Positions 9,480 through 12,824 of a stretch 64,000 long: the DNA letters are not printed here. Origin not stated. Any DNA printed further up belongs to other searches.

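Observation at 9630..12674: Single-chain SIR2-APAZ-Argonaute (short pAgo fused to its SIR2 effector)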

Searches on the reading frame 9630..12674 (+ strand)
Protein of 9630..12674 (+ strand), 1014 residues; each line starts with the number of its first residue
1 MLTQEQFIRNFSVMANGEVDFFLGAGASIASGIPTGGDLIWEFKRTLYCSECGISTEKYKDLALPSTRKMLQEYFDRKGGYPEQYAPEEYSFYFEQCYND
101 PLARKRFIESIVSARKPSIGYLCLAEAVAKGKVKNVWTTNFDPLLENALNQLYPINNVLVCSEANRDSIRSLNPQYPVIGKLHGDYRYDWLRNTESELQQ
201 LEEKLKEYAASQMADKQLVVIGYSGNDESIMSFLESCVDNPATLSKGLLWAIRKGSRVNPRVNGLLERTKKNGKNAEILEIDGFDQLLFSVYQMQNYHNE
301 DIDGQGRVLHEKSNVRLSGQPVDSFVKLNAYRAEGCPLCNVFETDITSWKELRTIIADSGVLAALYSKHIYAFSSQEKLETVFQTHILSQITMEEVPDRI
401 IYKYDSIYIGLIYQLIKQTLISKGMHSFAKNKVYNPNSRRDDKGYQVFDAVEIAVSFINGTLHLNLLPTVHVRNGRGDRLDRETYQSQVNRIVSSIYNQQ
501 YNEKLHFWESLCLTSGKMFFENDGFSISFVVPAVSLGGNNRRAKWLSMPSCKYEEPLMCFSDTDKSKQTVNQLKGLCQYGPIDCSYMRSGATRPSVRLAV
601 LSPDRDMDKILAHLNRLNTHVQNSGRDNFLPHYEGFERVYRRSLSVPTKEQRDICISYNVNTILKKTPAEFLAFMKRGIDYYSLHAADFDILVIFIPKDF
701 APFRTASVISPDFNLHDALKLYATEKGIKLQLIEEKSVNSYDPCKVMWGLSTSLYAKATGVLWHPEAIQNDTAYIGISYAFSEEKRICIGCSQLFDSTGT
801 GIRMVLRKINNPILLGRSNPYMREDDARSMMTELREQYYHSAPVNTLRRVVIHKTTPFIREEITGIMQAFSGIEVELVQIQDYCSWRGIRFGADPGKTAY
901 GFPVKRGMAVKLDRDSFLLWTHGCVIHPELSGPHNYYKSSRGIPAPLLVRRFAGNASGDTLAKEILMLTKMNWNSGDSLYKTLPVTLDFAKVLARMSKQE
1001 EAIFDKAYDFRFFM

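Call 5: search_protein_families(library=pfam, proteins=[window:9630-12674:+], max_evalue=1)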
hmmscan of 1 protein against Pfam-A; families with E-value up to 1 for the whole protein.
window:9630-12674:+ (1014 aa): 2 families
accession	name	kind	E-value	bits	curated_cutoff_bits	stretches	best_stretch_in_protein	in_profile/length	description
PF13289.12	SIR2_2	-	5.5e-13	49.7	24.5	1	135-256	2-124/141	SIR2-like domain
PF18387.7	zf_C2H2_ZHX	-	0.25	11.5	27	1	47-64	5-22/53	Zinc-fingers and homeoboxes C2H2 finger domain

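Call 6: search_protein_families(library=padloc, proteins=[window:9630-12674:+], max_evalue=0.01)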
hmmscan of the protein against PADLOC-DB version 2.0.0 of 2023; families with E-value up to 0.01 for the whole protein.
window:9630-12674:+ (1014 aa): 22 families
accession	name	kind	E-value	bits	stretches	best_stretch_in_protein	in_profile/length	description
PDLC02420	Aga_SIR2-PNTD1-PNTD2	-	0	1449.7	1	1-1014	3-1010/1010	Class I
PDLC02384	pAgo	-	1.1e-215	717.1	1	2-1014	5-1030/1030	-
PDLC02377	pAgo_I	-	1.4e-114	381.3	1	552-1014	10-457/457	Class I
PDLC02419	Aga_SIR2-PNTD1-PNTD2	-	6.3e-104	346.7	1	16-423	5-411/558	Class I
PDLC02436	pAgo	-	1.5e-100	335.2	1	552-1014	9-460/460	-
PDLC02401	Aga_SIR2-PNTD1-PNTD2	-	1.9e-81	272.5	1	39-423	1-383/524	Class I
PDLC02376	pAgo_I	-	6.1e-54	181.9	1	554-1014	7-455/455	Class I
PDLC02402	Aga_SIR2-PNTD1-PNTD2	-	6.8e-40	135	2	21-293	17-288/876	Class I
PDLC02378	pAgo_I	-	7e-33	112.2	2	732-1013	216-492/493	Class I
PDLC02392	pAgo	-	4.6e-21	73.1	1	670-998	3-329/346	-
PDLC05061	PDC-S65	-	7.7e-21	73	1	20-237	34-243/592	-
PDLC02428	PprPIWI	-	4.1e-16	56.9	1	705-996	403-648/666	-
PDLC05060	PDC-S65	-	7.2e-15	52.8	1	114-226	28-139/503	-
PDLC02397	pAgo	-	8e-12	42.8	1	681-1004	289-567/578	-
PDLC02418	Aga_SIR2-Kinase-PNTD1-PNTD2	-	1.1e-10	38.4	1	171-291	24-143/756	Class I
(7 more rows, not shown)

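Call 7: search_solved_structures(query=window:9630-12674:+, max_evalue=0.001, show_alignments=2)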
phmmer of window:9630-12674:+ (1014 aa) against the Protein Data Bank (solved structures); distinct sequences matched with E-value up to 0.001: 13.
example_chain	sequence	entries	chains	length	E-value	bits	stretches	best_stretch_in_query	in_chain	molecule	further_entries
8in8_C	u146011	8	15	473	9.2e-66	225.4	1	554-1014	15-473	Piwi domain protein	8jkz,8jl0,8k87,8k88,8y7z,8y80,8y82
8jkz_A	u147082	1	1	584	1.4e-45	158.6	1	2-310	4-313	Sir2 superfamily protein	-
8jl0_A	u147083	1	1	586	1.4e-45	158.6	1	2-310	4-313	Sir2 superfamily protein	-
8in8_B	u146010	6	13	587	1.4e-45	158.6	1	2-310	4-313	Sir2 superfamily protein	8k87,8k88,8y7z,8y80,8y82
9om4_B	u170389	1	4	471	4.5e-26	94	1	744-1014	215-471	Prokaryotic argonaute MID-PIWI family protein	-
9jsb_A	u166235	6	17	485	9.6e-16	59.8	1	736-996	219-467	Ago | pAgo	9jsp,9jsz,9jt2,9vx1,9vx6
9qbp_B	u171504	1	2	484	4.3e-15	57.7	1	747-1011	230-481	Protein argonaute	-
9qbl_B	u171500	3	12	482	9.7e-15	56.5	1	747-1011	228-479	Protein argonaute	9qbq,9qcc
8j8h_A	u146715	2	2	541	1.4e-11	46.1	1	746-998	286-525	Piwi domain-containing protein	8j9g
8ifk_B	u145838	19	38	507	1.4e-11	46.1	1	746-998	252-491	Piwi domain-containing protein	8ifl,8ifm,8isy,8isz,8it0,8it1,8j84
8qlo_B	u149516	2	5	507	1.2e-09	39.7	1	746-995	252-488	Short prokaryotic Argonaute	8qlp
8fex_B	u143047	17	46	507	2.1e-09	38.8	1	746-996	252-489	short pAgo | Piwi domain-containing protein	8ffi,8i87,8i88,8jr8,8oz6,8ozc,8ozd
8j7s_A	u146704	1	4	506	2.4e-09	38.6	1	746-995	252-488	Piwi domain-containing protein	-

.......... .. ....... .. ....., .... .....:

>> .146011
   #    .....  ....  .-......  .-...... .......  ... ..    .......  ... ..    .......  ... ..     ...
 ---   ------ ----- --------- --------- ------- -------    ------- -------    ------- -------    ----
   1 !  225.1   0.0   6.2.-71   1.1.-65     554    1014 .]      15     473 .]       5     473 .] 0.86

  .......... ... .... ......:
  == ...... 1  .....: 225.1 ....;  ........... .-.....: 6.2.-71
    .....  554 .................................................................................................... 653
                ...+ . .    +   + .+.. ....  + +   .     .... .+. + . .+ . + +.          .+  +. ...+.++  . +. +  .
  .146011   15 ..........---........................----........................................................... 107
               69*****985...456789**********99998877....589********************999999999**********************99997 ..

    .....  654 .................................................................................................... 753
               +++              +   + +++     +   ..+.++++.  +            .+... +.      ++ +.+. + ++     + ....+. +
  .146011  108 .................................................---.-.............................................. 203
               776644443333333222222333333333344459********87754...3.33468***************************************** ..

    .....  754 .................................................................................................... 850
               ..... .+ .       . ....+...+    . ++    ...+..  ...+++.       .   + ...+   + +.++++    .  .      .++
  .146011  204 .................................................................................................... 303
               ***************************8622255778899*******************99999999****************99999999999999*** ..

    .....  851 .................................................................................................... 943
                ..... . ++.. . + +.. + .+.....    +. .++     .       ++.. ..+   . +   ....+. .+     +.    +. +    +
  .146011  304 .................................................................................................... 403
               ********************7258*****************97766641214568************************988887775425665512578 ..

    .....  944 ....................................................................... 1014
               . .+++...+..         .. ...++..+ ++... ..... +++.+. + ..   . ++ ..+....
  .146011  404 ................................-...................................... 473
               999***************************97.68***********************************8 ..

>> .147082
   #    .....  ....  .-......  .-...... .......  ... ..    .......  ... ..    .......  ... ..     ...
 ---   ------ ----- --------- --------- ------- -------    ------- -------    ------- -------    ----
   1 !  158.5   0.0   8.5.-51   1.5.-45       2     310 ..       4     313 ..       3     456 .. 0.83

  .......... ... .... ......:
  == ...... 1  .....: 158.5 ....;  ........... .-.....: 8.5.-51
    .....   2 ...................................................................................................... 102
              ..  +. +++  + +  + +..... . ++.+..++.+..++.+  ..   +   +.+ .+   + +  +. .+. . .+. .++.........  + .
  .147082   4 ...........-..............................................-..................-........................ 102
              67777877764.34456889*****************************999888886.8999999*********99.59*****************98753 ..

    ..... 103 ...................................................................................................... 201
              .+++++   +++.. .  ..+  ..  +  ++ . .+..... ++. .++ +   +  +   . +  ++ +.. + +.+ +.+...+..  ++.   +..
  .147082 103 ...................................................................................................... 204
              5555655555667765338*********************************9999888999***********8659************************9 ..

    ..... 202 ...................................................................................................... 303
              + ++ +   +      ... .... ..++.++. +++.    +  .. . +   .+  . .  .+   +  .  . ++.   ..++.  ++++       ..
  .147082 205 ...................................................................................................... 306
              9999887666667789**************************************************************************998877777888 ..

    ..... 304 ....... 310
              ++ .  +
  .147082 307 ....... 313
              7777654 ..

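Call 8: search_protein_families(library=ncbifam, proteins=[window:9630-12674:+], max_evalue=0.01)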
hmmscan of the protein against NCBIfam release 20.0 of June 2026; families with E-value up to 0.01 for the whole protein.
window:9630-12674:+ (1014 aa): 0 families

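Call 10: find_homologous_proteins(query=window:9630-12674:+, max_evalue=1e-10)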
Query window:9630-12674:+ (1014 aa): 1122 proteins with E <= 1e-10 among 8000 candidates; the best 120 are listed.
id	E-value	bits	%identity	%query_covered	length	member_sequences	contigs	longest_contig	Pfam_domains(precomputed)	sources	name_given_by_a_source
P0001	0.0e+0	2357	100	100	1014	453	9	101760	PF13289.13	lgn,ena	-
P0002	0.0e+0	2120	88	100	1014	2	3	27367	PF13289.13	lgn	-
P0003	0.0e+0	2082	87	100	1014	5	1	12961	PF13289.13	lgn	-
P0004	0.0e+0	2075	86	100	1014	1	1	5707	PF13289.13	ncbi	-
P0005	0.0e+0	2074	87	100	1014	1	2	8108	PF13289.13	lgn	-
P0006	0.0e+0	2073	87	100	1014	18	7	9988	PF13289.13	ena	-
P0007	0.0e+0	2071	86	100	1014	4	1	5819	PF13289.13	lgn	-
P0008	0.0e+0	2064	86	100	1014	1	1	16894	PF13289.13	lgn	-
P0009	0.0e+0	2061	86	100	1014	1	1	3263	PF13289.13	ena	-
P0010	0.0e+0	2058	86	100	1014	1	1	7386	PF13289.13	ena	-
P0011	0.0e+0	2053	85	100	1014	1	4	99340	PF13289.13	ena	-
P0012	0.0e+0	2052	86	100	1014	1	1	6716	PF13289.13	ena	-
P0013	0.0e+0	2050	85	100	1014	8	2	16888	PF13289.13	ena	-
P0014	0.0e+0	2048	86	100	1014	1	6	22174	PF13289.13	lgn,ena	-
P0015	0.0e+0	2039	85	100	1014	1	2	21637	PF13289.13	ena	-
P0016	0.0e+0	2031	86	100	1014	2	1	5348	PF13289.13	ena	-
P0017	0.0e+0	2030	85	100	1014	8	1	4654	PF13289.13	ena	-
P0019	0.0e+0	2025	84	100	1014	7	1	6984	PF13289.13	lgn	-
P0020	0.0e+0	2021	84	100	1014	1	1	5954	PF13289.13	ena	-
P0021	0.0e+0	2018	84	100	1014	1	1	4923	PF13289.13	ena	-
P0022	0.0e+0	2008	83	100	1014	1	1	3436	PF13289.13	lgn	-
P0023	0.0e+0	2007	83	100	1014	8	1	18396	PF13289.13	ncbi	-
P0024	0.0e+0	2006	84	100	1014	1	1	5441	PF13289.13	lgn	-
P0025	0.0e+0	1999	84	100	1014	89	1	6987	PF13289.13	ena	-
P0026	0.0e+0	1988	84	100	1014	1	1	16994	PF13289.13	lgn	-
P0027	0.0e+0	1984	82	100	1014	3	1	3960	PF13289.13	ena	-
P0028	0.0e+0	1939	80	100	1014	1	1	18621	PF13289.13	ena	-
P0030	0.0e+0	1928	80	100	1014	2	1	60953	PF13289.13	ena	-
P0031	0.0e+0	1911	78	100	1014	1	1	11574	PF13289.13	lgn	-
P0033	0.0e+0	1887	78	100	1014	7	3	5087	PF13289.13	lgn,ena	-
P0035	0.0e+0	1859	76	100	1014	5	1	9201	PF13289.13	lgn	-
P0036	0.0e+0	1857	76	100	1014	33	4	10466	PF13289.13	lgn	-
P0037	0.0e+0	1849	76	100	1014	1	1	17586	PF13289.13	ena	-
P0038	0.0e+0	1848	76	100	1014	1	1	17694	PF13289.13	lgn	-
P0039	0.0e+0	1848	76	100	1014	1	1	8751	PF13289.13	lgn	-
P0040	0.0e+0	1842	76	100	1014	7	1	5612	PF13289.13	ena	-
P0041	0.0e+0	1841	75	100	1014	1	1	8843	PF13289.13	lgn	-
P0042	0.0e+0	1835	75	100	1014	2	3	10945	PF13289.13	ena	-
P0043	0.0e+0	1833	75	100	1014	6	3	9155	PF13289.13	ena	-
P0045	0.0e+0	1804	74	100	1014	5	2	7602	PF13289.13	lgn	-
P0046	0.0e+0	1802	74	100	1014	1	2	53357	PF13289.13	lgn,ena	-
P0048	0.0e+0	1750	72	100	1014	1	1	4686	PF13289.13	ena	-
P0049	0.0e+0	1748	72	100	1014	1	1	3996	PF13289.13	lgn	-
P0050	0.0e+0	1710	72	100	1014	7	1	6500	PF13289.13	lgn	-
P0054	0.0e+0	1639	67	100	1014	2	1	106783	PF13289.13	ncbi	-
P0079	0.0e+0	1307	55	100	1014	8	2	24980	PF13289.13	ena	-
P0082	0.0e+0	1293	54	100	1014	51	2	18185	PF13289.13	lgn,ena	-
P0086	0.0e+0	1285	54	100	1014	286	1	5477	PF13289.13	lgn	-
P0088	0.0e+0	1280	54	100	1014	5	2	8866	PF13289.13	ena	-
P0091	0.0e+0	1273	55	100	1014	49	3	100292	PF13289.13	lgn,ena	-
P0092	0.0e+0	1260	54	100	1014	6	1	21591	PF13289.13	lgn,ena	-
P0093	0.0e+0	1259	53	100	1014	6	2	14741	PF13289.13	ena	-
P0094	0.0e+0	1257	54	100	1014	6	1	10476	PF13289.13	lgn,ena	-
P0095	0.0e+0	1257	53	100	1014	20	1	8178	PF13289.13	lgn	-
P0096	0.0e+0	1255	53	100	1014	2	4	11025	PF13289.13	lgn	-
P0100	0.0e+0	1201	52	100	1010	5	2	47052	PF13289.13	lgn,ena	-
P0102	0.0e+0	1198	52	100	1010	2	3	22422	PF13289.13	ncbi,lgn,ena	-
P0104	0.0e+0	1196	52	100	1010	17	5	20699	PF13289.13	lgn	-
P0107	0.0e+0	1183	51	100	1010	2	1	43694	PF13289.13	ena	-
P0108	0.0e+0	1182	51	100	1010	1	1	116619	PF13289.13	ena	-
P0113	0.0e+0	1166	51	100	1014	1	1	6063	PF13289.13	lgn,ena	-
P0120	0.0e+0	1136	51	100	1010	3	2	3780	PF13289.13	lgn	-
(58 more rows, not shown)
